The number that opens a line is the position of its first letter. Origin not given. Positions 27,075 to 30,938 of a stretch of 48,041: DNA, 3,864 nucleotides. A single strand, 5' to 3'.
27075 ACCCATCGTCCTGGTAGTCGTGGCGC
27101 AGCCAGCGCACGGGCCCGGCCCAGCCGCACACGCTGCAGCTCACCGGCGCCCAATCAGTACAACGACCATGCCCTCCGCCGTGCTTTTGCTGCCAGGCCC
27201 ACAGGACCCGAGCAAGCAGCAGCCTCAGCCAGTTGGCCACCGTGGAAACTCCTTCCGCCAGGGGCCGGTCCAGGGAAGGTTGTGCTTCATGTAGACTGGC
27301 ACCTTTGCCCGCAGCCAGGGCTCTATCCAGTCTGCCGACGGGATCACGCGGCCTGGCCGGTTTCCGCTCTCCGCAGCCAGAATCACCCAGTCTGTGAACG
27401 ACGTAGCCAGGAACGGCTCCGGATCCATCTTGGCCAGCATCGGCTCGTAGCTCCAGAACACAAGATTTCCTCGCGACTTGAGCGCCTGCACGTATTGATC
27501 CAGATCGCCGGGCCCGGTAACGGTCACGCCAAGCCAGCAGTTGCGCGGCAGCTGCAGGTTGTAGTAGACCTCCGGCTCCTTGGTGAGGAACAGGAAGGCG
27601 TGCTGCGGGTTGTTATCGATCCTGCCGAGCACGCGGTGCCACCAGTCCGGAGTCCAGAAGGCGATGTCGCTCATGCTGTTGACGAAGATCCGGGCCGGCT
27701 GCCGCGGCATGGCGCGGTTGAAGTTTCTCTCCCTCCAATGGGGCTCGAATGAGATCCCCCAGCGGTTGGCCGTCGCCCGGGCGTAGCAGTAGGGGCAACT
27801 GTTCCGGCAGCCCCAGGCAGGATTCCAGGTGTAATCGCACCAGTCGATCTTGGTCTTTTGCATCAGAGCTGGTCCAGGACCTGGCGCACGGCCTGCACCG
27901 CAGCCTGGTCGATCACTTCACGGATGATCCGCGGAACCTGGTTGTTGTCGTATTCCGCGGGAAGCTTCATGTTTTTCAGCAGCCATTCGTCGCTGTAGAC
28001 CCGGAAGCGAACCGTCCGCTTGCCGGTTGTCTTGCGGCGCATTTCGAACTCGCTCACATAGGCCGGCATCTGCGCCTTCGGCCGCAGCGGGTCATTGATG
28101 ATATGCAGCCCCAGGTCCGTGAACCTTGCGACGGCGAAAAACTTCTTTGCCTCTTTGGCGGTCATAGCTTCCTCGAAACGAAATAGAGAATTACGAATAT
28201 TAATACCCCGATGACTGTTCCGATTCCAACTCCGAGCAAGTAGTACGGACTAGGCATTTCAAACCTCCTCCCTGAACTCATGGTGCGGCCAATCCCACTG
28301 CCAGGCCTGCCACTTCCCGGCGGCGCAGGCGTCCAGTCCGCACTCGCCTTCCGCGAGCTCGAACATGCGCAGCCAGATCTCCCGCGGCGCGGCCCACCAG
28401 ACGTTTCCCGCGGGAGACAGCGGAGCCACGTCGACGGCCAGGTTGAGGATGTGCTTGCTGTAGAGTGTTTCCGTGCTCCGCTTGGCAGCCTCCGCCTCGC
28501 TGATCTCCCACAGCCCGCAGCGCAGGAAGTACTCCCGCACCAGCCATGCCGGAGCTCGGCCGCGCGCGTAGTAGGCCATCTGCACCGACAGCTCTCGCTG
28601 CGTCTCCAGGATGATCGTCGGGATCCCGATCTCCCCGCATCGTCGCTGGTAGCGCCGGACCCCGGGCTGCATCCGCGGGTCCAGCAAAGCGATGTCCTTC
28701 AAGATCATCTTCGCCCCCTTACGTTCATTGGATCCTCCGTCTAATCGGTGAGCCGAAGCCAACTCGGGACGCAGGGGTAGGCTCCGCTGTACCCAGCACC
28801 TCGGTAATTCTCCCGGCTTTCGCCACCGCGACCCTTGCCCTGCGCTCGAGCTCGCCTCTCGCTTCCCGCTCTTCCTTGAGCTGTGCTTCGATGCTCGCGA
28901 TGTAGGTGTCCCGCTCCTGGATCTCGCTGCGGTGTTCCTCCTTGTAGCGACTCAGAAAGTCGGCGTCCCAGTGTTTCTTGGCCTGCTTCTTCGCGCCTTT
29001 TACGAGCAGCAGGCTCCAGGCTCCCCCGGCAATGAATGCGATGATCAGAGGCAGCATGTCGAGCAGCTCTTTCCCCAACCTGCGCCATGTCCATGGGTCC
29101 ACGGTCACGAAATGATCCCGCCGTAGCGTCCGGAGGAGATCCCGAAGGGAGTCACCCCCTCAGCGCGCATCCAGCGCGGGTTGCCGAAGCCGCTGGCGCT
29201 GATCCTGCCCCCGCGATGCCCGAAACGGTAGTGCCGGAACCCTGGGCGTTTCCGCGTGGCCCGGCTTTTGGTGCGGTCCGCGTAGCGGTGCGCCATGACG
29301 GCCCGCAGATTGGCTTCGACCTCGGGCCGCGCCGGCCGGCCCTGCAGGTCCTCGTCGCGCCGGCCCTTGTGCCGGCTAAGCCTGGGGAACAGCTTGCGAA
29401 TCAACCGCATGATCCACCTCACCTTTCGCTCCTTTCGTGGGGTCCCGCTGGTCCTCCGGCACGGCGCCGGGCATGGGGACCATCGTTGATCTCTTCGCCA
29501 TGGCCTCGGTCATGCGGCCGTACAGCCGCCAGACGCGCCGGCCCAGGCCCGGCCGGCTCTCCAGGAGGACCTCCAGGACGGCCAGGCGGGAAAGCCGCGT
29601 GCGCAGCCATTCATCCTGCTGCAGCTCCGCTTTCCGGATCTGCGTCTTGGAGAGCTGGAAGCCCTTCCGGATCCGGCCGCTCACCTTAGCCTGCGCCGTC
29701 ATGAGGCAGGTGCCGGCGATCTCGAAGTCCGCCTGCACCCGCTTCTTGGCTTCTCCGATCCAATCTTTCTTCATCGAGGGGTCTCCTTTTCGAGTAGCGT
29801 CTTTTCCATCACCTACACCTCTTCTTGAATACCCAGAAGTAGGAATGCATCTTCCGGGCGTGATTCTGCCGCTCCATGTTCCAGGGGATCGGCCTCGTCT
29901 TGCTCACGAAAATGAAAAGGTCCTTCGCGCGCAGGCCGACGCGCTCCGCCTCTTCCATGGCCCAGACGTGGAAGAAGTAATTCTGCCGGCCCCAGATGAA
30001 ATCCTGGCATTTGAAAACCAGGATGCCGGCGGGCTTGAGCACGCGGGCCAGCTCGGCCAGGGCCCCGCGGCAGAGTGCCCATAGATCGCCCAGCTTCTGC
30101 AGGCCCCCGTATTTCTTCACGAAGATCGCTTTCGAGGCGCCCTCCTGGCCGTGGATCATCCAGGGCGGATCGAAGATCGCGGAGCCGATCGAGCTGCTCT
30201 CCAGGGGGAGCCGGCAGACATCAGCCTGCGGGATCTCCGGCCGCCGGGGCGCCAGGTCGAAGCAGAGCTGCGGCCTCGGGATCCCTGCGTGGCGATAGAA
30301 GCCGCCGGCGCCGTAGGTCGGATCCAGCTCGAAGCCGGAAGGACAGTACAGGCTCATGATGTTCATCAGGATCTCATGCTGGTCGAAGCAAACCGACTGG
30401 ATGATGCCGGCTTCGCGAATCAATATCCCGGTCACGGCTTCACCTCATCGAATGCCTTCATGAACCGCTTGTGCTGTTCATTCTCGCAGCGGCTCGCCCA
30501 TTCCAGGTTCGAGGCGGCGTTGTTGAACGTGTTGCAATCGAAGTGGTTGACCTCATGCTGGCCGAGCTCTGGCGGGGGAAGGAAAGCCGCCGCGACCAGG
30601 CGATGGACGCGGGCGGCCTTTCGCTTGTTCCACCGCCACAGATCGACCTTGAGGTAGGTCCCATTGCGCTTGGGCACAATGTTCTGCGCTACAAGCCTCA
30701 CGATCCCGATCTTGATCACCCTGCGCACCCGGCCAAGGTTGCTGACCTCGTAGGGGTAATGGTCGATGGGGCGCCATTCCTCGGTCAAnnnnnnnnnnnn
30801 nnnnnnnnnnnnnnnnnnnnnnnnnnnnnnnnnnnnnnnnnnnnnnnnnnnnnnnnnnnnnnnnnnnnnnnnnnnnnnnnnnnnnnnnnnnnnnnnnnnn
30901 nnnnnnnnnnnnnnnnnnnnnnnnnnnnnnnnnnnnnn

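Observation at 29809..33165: ParB-like protein coupled to a HerA/FtsK-type ATPase with tandem winged helices, in one operon with a DNA methyltransferase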

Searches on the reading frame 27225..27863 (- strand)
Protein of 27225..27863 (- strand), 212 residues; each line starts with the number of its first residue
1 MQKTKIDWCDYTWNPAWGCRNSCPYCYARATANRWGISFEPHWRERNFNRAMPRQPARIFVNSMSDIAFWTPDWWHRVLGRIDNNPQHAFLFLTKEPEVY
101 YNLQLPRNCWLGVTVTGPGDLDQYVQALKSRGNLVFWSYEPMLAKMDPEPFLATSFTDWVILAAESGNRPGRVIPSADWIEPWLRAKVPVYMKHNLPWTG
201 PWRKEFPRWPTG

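Call 3: search_protein_families(library=pfam, proteins=[window:27225-27863:-], max_evalue=0.01)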
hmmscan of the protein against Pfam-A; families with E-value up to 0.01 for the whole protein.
window:27225-27863:- (212 aa): 1 family
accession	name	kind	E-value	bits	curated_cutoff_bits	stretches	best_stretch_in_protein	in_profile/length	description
PF07505.17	DUF5131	-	1.9e-27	96.7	28.9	1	3-173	1-191/243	Protein of unknown function (DUF5131)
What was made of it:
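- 27225..27863 (-): DUF5131 (Gp37/Gp68-type, CX3CX2C) protein; the most recurrent neighbour of the ATPase family. Pfam DUF5131 1.9e-27 (call 3).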

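Call 4: search_protein_families(library=phrogs, proteins=[window:27225-27863:-], max_evalue=0.001)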
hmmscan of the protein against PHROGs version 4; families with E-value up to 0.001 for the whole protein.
window:27225-27863:- (212 aa): 2 families
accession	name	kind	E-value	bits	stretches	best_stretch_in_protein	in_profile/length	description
phrog_2045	-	unknown function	5.3e-38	132.1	1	1-199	2-235/299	-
phrog_13321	-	unknown function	0.0004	20.6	1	8-50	41-85/307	-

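Call 36: search_protein_families(library=ncbifam, proteins=[window:27225-27863:-], max_evalue=0.01)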
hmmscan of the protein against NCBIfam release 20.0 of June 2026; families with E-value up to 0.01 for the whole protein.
window:27225-27863:- (212 aa): 2 families
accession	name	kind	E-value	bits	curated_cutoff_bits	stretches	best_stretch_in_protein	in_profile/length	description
TIGR04471.1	rSAM_mob_pairA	equivalog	2.2e-27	96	355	1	17-196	14-198/220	radical SAM mobile pair protein A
NF033668.1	rSAM_PA0069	hypoth_equivalog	0.00031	19.9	360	1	10-38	58-86/348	PA0069 family radical SAM protein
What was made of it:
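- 27225..27863 (-): TIGR04471 'radical SAM mobile pair protein A' 2.2e-27, below the cutoff (call 36).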

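Call 37: search_protein_families(library=padloc, proteins=[window:27225-27863:-], max_evalue=0.01)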
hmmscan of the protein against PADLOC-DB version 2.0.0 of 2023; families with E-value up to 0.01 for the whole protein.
window:27225-27863:- (212 aa): 2 families
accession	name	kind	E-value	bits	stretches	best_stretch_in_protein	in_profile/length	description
PDLC04569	PDC-M30B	-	2.7e-25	87.3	1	1-180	1-193/241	-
PDLC04639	PDC-M41B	-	4.3e-25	86.5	1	1-180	1-193/241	-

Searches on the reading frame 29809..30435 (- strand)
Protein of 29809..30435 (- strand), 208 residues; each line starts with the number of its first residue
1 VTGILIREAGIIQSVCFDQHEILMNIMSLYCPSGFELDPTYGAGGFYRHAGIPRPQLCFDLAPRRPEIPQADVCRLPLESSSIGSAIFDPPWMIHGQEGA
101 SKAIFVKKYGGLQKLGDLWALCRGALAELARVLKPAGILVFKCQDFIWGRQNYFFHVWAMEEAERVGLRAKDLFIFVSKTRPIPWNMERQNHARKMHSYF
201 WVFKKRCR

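Call 3: search_protein_families(library=pfam, proteins=[window:29809-30435:-], max_evalue=0.01)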
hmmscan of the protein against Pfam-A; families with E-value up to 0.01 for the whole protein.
window:29809-30435:- (208 aa): 1 family
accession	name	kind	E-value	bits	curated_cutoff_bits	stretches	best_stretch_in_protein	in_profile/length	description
PF01555.25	N6_N4_Mtase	-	0.00065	20.2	26.7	1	88-205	6-106/221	DNA methylase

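Call 4: search_protein_families(library=phrogs, proteins=[window:29809-30435:-], max_evalue=0.001)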
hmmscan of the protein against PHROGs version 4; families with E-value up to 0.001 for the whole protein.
window:29809-30435:- (208 aa): 4 families
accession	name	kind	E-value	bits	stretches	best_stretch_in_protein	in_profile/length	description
phrog_24333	-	other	1.7e-60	205.4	1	8-206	29-227/238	DNA methyltransferase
phrog_954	-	other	3.2e-09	37.3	1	70-145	98-169/229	DNA methyltransferase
phrog_6151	-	other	5.5e-05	24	1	76-145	1-66/117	DNA methyltransferase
phrog_11564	-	other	0.00051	20.8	1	70-122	51-101/117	DNA methyltransferase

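Call 36: search_protein_families(library=ncbifam, proteins=[window:29809-30435:-], max_evalue=0.01)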
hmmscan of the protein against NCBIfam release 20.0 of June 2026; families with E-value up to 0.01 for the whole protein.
window:29809-30435:- (208 aa): 0 families

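Call 37: search_protein_families(library=padloc, proteins=[window:29809-30435:-], max_evalue=0.01)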
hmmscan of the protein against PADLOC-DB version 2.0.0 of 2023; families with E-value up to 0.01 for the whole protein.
window:29809-30435:- (208 aa): 3 families
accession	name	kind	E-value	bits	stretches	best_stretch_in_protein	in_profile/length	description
PDLC03288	MTase_II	-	1.9e-07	29.2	1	71-144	56-125/169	Type II methyltransferase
PDLC03730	oMTase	-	0.00012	20.4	1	70-145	49-120/153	orphan methyltransferase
PDLC04134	mad2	-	0.0095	12.8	0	71-205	346-445/492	mads_2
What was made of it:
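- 29809..30435 (-): Small orphan DNA methyltransferase (DPPW), 208 aa. phrog_24333 1.7e-60; Pfam N6_N4_Mtase 6.5e-4, below the cutoff; PADLOC type II/orphan MTase (calls 3, 4, 37).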

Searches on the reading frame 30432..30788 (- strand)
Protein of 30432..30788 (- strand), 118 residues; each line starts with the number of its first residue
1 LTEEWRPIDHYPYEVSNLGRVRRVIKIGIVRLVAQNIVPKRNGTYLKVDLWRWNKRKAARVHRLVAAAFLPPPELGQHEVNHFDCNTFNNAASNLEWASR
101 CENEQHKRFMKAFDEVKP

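Call 3: search_protein_families(library=pfam, proteins=[window:30432-30788:-], max_evalue=0.01)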
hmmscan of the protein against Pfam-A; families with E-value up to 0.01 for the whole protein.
window:30432-30788:- (118 aa): 2 families
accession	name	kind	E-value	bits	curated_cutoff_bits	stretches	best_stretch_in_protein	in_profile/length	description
PF13392.12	HNH_3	-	9.4e-09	35.2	24.8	1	60-104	2-45/46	HNH endonuclease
PF07463.16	NUMOD4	-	3.7e-08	33.9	23.4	1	3-39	1-27/49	NUMOD4 motif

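Call 4: search_protein_families(library=phrogs, proteins=[window:30432-30788:-], max_evalue=0.001)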
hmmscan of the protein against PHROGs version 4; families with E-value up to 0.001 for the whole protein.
window:30432-30788:- (118 aa): 9 families
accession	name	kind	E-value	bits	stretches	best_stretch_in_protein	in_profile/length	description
phrog_59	-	DNA, RNA and nucleotide metabolism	3.8e-33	116.5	1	1-107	136-235/423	HNH endonuclease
phrog_959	-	DNA, RNA and nucleotide metabolism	1.1e-28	100.7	1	1-109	4-108/138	HNH endonuclease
phrog_1492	-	DNA, RNA and nucleotide metabolism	4.4e-25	89.7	1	1-107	43-159/414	HNH endonuclease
phrog_99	-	DNA, RNA and nucleotide metabolism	2.1e-08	35.2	1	13-108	120-206/383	HNH endonuclease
phrog_37683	-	unknown function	4.2e-08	33.6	1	7-109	117-210/279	-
phrog_17657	-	DNA, RNA and nucleotide metabolism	2.2e-05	25.3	1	15-98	81-165/168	HNH endonuclease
phrog_15471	-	DNA, RNA and nucleotide metabolism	4.3e-05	24.4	1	36-106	9-79/183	HNH endonuclease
phrog_7545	-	DNA, RNA and nucleotide metabolism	0.00013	23.2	1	39-102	63-128/160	HNH endonuclease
phrog_826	-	DNA, RNA and nucleotide metabolism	0.0004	21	1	55-108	104-159/281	HNH endonuclease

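Call 37: search_protein_families(library=padloc, proteins=[window:30432-30788:-], max_evalue=0.01)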
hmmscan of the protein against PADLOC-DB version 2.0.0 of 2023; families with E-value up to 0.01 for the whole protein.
window:30432-30788:- (118 aa): 2 families
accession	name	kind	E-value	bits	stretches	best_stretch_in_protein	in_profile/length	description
PDLC03687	HEase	-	2.9e-15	54.6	1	3-107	1-101/178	homing endonuclease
PDLC03672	HEase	-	0.0015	16.3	1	5-105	6-103/199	homing endonuclease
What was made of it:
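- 30432..30788 (-): Free-standing NUMOD4 + HNH_3 homing-type endonuclease, 118 aa. Pfam HNH_3 9.4e-9 and NUMOD4 3.7e-8; phrog_59 3.8e-33; PADLOC 'homing endonuclease' 2.9e-15 (calls 3, 4, 37).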
